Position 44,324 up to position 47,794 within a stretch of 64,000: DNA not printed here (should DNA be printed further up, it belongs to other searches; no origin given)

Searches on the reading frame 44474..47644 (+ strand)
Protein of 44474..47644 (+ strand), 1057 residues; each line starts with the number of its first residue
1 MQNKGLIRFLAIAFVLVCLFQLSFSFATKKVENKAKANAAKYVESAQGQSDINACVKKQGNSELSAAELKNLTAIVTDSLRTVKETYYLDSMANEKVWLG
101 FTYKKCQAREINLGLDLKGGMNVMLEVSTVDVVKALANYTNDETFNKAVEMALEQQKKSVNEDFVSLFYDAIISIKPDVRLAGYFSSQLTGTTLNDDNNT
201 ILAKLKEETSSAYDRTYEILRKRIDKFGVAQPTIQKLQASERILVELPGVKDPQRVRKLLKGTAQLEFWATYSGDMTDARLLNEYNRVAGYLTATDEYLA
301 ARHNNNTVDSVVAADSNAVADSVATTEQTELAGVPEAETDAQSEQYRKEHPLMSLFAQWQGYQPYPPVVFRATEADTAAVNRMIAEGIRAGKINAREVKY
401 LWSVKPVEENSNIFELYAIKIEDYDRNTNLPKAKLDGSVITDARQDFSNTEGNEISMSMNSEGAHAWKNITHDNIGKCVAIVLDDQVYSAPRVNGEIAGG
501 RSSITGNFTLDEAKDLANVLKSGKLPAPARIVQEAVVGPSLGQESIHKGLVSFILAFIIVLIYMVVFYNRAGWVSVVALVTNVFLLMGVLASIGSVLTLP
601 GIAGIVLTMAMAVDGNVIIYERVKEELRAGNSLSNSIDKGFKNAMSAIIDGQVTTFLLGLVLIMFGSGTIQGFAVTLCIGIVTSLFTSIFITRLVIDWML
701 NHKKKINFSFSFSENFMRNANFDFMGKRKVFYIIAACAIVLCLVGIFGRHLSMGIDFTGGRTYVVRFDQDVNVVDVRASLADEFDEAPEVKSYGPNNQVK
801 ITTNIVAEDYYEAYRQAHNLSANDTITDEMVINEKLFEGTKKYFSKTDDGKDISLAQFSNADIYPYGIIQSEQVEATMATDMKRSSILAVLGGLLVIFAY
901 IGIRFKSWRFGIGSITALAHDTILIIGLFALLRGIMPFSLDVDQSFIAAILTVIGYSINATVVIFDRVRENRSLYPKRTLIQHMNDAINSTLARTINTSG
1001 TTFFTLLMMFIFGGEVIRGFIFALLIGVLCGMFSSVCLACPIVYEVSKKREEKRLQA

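Call 31: search_protein_families(library=pfam, proteins=[window:44474-47644:+], max_evalue=0.001)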
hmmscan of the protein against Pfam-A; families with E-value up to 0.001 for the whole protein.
window:44474-47644:+ (1057 aa): 4 families
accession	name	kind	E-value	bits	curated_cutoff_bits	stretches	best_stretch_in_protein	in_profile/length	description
PF02355.23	SecD_SecF_C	-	4.4e-77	258.2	20.5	2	867-1048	14-188/189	Protein export membrane protein SecD/SecF, C-terminal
PF22599.2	SecDF_P1_head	-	4.1e-29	101.2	27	1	432-527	18-114/114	SecDF, P1 head subdomain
PF21760.3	SecD_1st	-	3.8e-21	74.7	27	1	214-270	2-57/60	Protein translocase subunit SecDF, P1 domain, N-terminal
PF07549.19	Sec_GG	-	6.6e-13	48.2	20.3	1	745-771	2-28/28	SecD/SecF GG Motif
